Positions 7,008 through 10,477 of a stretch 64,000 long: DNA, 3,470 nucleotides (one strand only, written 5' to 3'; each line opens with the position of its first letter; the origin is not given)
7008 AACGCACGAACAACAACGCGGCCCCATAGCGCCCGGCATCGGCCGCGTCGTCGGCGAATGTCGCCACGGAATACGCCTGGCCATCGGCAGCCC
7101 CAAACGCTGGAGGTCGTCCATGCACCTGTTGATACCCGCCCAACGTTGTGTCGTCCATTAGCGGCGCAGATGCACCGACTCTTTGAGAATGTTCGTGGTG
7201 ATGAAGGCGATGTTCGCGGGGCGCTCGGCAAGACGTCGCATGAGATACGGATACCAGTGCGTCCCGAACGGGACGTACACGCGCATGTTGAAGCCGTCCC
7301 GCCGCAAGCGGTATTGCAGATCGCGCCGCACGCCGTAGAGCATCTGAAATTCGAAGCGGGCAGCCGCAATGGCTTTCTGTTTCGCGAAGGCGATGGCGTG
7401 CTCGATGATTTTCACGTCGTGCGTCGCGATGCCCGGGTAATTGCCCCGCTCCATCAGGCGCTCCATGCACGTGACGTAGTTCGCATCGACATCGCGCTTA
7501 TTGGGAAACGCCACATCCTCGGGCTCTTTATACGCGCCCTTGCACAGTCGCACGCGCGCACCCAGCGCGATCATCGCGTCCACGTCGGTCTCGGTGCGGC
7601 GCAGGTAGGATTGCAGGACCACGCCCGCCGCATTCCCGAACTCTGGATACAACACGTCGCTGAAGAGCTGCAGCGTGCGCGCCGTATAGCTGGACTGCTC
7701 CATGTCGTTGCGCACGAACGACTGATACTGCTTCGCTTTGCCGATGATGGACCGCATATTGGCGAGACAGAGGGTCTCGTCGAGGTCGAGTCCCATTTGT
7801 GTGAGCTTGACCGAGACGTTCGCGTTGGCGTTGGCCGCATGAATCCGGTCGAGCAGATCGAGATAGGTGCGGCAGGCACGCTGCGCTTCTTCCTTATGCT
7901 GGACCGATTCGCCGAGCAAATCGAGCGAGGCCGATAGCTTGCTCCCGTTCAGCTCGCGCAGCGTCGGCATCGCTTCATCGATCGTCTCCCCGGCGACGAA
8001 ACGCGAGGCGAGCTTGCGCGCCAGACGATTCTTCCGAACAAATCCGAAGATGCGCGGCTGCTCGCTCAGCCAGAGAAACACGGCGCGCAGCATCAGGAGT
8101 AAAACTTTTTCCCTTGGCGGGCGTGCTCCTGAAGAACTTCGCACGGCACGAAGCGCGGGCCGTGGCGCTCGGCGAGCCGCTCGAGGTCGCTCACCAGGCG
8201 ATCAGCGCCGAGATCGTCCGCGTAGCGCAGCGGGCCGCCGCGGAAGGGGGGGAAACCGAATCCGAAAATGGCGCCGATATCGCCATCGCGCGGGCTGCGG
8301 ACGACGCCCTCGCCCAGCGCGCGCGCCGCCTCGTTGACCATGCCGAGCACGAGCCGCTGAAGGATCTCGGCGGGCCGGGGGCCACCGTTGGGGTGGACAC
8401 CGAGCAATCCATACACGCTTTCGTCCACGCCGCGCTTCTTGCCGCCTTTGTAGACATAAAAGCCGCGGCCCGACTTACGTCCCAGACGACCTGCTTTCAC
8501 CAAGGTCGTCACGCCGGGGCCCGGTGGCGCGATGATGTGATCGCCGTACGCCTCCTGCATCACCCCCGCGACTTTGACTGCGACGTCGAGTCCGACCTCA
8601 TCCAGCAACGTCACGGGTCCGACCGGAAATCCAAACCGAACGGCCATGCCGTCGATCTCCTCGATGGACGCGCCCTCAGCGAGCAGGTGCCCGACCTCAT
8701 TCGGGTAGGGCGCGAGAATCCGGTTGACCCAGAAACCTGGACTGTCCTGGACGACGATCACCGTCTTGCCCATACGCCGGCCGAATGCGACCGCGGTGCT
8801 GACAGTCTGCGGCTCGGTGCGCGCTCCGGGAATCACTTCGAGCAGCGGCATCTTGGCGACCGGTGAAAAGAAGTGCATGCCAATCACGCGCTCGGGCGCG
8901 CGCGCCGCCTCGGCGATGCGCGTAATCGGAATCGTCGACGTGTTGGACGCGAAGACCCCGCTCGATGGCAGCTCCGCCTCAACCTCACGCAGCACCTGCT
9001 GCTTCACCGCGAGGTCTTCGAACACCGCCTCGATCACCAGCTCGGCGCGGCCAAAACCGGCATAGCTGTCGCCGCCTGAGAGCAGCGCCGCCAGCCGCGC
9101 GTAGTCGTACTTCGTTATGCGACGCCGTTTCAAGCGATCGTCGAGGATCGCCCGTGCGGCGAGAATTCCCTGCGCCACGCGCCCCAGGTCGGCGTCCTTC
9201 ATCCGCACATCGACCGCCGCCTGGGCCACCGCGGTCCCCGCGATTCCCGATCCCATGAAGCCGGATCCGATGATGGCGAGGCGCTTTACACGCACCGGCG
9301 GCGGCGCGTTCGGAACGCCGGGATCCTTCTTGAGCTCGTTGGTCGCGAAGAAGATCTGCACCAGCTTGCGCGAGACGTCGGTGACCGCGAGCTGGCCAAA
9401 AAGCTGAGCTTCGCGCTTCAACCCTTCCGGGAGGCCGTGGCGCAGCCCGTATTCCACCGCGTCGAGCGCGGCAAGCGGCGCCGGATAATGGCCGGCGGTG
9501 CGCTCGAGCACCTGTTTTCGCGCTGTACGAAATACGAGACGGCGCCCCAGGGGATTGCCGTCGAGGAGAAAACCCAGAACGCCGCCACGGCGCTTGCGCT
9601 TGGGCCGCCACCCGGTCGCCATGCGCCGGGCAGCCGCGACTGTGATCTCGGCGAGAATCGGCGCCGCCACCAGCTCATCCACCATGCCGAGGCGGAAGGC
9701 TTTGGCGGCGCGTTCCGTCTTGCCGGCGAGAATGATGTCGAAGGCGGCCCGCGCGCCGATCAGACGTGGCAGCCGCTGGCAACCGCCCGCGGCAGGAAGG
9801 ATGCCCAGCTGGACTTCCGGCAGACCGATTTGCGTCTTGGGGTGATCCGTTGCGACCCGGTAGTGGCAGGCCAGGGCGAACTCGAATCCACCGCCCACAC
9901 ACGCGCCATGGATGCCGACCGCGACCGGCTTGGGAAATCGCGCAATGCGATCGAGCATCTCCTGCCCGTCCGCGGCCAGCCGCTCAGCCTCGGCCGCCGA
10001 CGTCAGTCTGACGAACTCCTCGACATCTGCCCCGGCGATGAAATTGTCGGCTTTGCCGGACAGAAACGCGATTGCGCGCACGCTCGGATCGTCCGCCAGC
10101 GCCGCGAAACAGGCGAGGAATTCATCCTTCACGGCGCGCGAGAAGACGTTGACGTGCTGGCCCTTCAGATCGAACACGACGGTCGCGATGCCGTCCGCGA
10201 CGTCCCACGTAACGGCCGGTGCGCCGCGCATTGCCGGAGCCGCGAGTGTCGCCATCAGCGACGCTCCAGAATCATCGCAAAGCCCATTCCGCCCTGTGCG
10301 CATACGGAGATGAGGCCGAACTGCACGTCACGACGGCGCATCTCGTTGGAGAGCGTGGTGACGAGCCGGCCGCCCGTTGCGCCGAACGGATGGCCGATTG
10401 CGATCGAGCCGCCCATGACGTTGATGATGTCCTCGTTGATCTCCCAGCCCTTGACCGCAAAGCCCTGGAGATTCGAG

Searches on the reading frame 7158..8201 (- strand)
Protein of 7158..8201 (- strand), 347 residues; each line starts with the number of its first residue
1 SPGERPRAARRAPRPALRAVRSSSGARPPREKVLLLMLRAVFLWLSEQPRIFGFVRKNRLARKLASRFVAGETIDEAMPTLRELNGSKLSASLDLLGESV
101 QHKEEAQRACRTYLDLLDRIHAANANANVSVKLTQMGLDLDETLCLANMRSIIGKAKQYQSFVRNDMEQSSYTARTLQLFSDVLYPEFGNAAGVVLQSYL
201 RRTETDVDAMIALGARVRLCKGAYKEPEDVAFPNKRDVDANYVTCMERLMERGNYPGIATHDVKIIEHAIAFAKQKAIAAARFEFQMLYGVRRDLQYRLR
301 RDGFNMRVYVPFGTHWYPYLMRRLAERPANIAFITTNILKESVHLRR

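Call 55: search_protein_families(library=pfam, proteins=[window:7158-8201:-], max_evalue=0.00001)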
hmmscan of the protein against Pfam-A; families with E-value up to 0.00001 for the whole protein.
window:7158-8201:- (347 aa): 1 family
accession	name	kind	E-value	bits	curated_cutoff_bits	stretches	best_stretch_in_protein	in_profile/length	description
PF01619.24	Pro_dh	-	1.1e-43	150.3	27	1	78-334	2-276/278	Proline dehydrogenase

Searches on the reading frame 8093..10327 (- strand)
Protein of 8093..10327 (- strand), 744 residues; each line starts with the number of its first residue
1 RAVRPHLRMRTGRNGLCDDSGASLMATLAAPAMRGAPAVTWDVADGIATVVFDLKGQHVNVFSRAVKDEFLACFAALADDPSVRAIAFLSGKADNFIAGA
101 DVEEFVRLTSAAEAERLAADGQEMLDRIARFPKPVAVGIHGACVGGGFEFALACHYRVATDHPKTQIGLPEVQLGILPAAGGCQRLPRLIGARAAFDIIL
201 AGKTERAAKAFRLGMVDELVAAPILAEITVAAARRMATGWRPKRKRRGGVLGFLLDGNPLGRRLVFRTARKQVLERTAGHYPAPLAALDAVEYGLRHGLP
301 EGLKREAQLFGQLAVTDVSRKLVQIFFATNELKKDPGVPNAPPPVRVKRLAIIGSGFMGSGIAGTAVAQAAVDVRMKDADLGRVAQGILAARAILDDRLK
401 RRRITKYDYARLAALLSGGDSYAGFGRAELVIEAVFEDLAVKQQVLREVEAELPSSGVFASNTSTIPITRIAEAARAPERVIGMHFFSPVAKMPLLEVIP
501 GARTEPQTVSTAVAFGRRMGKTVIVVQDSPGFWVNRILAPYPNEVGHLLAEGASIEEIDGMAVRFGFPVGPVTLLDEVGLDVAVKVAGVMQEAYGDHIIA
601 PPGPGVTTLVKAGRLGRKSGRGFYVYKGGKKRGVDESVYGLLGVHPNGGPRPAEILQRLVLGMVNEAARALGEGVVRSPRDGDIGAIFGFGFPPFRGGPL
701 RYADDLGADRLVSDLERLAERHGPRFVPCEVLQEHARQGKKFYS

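Call 55: search_protein_families(library=pfam, proteins=[window:8093-10327:-], max_evalue=0.00001)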
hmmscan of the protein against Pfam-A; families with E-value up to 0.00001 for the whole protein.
window:8093-10327:- (744 aa): 4 families
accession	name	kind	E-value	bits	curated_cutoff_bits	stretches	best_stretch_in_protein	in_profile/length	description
PF02737.24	3HCDH_N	-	3.6e-51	174.1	22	1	350-528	2-179/180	3-hydroxyacyl-CoA dehydrogenase, NAD binding domain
PF00378.25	ECH_1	-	6.5e-35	121.1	27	1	46-238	5-192/251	Enoyl-CoA hydratase/isomerase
PF00725.27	3HCDH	-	6.4e-34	116.8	22.1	1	531-626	1-97/97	3-hydroxyacyl-CoA dehydrogenase, C-terminal domain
PF16113.10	ECH_2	-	3.8e-21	76.4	27.2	1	57-229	10-181/335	Enoyl-CoA hydratase/isomerase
